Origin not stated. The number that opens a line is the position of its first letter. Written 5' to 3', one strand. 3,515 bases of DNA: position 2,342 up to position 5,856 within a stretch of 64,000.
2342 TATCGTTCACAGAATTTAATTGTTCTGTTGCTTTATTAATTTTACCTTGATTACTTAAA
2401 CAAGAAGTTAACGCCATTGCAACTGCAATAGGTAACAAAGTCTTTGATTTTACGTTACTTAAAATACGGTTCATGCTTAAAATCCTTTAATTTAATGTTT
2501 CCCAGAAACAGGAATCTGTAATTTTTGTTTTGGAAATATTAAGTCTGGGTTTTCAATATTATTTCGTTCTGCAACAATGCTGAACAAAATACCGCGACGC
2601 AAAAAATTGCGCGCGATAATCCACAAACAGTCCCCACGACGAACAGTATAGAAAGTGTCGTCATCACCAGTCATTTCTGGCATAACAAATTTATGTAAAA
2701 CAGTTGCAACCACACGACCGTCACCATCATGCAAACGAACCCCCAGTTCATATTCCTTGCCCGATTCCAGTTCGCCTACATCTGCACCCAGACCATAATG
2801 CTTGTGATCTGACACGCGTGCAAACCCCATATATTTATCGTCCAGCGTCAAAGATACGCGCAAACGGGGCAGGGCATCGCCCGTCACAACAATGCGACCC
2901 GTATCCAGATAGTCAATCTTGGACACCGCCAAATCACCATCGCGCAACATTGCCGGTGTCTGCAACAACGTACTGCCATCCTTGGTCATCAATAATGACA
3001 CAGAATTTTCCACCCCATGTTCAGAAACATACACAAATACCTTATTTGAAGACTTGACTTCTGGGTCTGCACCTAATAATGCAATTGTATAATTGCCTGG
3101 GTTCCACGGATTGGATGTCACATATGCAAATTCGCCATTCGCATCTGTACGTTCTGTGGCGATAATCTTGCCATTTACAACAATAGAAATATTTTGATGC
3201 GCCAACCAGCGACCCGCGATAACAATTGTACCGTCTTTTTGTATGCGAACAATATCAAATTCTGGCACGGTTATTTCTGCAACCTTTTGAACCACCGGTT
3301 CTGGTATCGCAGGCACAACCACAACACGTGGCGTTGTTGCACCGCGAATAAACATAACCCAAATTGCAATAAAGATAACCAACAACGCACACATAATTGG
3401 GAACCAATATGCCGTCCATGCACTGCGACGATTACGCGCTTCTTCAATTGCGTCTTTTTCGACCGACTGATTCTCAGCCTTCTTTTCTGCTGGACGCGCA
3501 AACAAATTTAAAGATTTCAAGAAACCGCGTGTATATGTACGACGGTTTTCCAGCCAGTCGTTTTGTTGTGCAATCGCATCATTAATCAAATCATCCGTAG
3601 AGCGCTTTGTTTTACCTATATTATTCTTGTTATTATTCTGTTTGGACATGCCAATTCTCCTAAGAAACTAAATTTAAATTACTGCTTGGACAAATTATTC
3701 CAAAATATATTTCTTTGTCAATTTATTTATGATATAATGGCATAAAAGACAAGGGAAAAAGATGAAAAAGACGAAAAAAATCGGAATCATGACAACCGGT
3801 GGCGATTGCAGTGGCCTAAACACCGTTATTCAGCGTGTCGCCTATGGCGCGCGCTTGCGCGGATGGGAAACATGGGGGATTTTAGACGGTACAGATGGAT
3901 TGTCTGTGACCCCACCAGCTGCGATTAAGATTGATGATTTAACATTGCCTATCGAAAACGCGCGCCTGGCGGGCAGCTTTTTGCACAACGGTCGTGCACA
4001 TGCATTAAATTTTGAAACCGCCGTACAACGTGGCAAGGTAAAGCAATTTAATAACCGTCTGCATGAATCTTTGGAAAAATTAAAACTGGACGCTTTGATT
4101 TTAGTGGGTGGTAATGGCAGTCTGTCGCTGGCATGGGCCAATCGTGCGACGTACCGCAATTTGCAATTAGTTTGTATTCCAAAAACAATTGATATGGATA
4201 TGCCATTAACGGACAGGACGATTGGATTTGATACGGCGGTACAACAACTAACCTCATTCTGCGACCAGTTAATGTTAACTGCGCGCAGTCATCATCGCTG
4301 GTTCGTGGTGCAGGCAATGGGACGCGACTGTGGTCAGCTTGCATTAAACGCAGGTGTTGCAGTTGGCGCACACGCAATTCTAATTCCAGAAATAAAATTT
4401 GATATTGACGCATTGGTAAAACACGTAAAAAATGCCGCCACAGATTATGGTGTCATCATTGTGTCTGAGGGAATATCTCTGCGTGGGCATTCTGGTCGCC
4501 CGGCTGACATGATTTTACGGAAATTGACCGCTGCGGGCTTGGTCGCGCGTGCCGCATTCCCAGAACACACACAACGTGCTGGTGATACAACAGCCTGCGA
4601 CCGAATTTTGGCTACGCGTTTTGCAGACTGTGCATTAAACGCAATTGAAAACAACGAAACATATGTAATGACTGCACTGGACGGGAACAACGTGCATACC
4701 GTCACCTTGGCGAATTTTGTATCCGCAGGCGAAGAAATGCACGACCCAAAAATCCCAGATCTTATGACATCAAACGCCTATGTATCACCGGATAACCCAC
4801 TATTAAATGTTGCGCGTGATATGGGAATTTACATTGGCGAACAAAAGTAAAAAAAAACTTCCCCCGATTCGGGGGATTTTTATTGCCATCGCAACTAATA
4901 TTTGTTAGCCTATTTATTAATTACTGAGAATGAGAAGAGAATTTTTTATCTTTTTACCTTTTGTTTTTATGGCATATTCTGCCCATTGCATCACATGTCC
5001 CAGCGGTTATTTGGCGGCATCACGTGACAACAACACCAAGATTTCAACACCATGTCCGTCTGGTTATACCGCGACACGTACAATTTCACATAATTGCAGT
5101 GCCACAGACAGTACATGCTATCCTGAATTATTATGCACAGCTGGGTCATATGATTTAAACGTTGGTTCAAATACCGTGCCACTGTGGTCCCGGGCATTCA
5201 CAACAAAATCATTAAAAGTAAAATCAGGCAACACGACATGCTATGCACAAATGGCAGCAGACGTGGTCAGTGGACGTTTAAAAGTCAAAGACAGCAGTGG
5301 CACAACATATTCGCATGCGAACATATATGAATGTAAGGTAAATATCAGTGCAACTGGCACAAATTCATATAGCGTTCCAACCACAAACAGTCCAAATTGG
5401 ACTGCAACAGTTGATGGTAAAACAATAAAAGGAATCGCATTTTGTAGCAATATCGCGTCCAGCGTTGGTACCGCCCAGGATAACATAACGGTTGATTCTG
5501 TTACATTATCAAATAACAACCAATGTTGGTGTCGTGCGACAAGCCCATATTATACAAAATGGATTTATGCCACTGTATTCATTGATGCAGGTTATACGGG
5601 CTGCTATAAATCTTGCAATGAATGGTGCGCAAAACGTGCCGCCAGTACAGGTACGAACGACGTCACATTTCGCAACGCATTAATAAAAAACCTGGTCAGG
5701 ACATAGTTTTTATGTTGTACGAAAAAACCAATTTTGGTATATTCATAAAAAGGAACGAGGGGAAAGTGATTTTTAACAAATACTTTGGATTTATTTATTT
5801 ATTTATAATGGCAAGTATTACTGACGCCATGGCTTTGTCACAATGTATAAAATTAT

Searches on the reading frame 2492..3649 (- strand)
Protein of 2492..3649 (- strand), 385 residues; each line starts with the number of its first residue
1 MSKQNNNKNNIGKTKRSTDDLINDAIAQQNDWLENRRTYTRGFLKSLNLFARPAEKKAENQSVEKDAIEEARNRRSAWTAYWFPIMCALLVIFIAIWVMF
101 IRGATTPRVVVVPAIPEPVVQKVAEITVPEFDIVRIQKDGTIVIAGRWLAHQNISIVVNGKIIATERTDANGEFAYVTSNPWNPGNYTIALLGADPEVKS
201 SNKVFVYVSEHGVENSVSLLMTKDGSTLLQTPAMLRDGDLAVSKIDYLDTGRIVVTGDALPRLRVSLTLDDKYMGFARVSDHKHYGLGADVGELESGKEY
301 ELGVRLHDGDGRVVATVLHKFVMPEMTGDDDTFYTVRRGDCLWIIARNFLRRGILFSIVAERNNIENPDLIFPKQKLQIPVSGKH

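Call 64: search_protein_families(library=pfam, max_evalue=0.001, proteins=[window:2492-3649:-])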
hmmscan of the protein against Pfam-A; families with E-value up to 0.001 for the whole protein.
window:2492-3649:- (385 aa): 1 family
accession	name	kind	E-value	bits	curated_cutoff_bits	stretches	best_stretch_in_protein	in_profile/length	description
PF01476.26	LysM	-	3.8e-10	40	20.9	1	334-380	1-43/43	LysM domain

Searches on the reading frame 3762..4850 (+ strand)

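Call 64: search_protein_families(library=pfam, max_evalue=0.001, proteins=[window:3762-4850:+])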
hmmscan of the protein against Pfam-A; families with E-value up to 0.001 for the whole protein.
window:3762-4850:+ (362 aa): 1 family
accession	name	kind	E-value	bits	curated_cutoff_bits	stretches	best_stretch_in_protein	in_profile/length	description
PF00365.25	PFK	-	1.2e-69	235.2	30.9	1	6-294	1-276/277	Phosphofructokinase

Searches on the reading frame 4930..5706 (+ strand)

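Call 54: search_protein_families(library=pfam, max_evalue=1, proteins=[window:4930-5706:+])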
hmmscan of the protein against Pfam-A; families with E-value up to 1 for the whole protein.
window:4930-5706:+ (258 aa): 3 families
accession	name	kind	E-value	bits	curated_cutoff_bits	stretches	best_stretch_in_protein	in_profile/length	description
PF12662.13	cEGF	-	0.063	13.6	26.6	0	19-28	3-11/24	Complement Clr-like EGF-like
PF17957.7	Big_7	-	0.13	13.3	24.1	1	180-213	24-58/70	Bacterial Ig domain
PF14865.12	Macin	-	0.31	12.1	27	0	124-156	18-49/60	Macin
